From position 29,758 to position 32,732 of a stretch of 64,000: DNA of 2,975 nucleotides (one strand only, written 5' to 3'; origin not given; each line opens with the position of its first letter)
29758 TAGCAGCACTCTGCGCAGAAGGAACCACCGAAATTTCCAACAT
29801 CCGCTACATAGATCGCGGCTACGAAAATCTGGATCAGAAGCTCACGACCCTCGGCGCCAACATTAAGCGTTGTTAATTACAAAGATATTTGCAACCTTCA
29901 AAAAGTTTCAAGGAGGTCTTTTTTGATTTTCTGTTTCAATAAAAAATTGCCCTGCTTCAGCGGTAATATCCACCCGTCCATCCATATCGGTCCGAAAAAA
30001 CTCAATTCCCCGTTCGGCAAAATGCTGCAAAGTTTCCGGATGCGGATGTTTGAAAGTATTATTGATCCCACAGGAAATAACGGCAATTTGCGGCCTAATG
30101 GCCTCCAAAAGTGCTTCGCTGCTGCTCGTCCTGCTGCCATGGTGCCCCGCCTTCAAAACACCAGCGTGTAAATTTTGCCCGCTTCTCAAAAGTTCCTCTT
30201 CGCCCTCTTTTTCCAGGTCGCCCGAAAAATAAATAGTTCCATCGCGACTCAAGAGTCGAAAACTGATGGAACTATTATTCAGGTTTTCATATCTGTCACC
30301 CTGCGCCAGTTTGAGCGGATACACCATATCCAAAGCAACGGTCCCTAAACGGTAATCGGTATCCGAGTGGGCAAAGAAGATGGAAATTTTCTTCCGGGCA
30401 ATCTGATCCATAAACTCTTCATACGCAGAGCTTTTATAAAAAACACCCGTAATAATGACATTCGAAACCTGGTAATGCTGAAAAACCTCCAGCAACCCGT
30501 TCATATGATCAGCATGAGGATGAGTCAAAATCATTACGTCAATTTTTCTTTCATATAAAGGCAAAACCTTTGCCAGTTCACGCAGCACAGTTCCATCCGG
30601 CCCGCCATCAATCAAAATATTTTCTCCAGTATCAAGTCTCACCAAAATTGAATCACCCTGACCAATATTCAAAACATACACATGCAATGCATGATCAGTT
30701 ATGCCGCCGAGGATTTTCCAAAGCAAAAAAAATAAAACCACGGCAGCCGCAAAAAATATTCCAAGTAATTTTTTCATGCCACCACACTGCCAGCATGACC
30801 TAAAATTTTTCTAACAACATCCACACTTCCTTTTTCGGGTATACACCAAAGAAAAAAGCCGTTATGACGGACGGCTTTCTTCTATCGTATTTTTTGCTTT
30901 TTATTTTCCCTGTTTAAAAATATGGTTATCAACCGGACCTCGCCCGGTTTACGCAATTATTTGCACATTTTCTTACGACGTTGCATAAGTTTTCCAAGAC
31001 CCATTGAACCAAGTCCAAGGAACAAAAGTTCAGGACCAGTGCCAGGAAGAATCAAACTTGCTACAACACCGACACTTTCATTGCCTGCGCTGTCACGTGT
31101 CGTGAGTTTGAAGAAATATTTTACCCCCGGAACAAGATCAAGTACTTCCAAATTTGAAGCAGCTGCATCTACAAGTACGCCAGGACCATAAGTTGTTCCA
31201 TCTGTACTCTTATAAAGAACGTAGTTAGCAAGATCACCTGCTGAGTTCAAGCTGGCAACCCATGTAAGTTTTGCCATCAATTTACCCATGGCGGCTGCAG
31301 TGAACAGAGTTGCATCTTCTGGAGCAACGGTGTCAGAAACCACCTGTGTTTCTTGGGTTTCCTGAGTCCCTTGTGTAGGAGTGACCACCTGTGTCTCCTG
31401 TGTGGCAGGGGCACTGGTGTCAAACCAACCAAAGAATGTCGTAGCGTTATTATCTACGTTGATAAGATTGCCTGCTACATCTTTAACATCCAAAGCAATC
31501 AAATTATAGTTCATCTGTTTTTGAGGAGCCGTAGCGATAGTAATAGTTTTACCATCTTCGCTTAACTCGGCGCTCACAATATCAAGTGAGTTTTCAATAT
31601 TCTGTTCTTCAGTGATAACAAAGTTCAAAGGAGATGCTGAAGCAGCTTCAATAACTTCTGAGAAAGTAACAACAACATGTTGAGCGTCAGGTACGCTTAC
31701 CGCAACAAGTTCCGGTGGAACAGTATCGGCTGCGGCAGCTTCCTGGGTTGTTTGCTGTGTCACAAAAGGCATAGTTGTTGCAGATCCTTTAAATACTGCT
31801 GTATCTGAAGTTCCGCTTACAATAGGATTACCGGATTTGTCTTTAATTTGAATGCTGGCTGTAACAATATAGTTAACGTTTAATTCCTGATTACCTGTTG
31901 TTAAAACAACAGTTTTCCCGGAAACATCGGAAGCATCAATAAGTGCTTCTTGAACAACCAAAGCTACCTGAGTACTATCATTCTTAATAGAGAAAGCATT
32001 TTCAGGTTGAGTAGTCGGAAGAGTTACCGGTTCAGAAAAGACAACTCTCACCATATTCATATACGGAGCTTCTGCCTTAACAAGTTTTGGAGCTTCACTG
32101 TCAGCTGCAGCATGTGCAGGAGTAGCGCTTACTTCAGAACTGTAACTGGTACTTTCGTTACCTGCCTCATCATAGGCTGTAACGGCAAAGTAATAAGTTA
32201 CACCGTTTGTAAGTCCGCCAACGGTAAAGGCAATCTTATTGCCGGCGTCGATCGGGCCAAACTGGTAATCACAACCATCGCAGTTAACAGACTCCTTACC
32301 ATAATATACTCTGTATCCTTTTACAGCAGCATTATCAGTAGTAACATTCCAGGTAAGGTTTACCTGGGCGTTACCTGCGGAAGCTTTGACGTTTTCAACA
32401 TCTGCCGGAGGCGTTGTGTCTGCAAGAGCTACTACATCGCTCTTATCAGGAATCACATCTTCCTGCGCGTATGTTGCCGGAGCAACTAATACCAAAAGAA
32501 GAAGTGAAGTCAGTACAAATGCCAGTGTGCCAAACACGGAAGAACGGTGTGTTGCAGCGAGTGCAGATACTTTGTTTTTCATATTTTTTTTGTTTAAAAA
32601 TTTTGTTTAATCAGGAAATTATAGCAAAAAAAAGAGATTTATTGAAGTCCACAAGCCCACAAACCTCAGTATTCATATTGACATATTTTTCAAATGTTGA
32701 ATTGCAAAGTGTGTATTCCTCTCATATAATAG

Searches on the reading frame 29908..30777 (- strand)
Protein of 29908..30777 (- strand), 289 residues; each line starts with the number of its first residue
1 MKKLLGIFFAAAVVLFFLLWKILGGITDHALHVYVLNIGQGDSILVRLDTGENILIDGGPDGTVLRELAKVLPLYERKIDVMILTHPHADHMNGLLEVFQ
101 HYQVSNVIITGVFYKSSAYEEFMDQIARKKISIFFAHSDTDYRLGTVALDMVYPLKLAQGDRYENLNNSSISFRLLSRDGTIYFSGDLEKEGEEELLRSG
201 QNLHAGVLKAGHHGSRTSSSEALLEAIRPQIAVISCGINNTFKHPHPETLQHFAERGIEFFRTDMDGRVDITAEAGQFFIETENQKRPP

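Call 49: search_protein_families(library=pfam, proteins=[window:29908-30777:-], max_evalue=0.00001)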
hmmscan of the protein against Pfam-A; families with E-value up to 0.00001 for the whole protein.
window:29908-30777:- (289 aa): 2 families
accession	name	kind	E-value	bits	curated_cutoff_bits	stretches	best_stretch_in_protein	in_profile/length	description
PF00753.33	Lactamase_B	-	1.1e-21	78.2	22.7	1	39-237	4-195/196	Metallo-beta-lactamase superfamily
PF12706.13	Lactamase_B_2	-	1e-10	42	27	1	53-194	2-149/200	Beta-lactamase superfamily domain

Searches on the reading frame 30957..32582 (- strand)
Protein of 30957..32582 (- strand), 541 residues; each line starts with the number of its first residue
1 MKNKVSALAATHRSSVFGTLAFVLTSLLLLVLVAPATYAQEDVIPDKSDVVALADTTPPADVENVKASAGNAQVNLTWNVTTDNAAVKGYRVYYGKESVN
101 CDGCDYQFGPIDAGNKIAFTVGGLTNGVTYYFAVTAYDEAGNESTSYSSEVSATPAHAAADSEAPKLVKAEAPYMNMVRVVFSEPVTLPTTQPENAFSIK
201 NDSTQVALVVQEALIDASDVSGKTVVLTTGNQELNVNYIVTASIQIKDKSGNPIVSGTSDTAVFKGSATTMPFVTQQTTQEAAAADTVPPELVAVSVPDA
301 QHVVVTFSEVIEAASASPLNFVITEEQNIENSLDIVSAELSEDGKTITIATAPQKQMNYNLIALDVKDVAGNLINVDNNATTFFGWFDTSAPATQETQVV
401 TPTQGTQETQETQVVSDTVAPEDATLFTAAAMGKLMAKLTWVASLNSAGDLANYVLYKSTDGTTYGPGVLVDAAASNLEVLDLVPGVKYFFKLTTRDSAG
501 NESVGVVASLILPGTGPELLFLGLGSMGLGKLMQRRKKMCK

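Call 49: search_protein_families(library=pfam, proteins=[window:30957-32582:-], max_evalue=0.00001)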
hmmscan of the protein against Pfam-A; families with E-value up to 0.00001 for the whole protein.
window:30957-32582:- (541 aa): 3 families
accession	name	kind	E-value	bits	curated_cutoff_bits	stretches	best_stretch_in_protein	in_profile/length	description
PF00041.27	fn3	-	3.5e-13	50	25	1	62-150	3-82/84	Fibronectin type III domain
PF13205.12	Big_5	-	5.4e-07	30.7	23.6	0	166-256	23-97/105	Bacterial Ig-like domain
PF16389.11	DUF4998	-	3.2e-06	27.3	29.1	0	61-148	22-104/199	Domain of unknown function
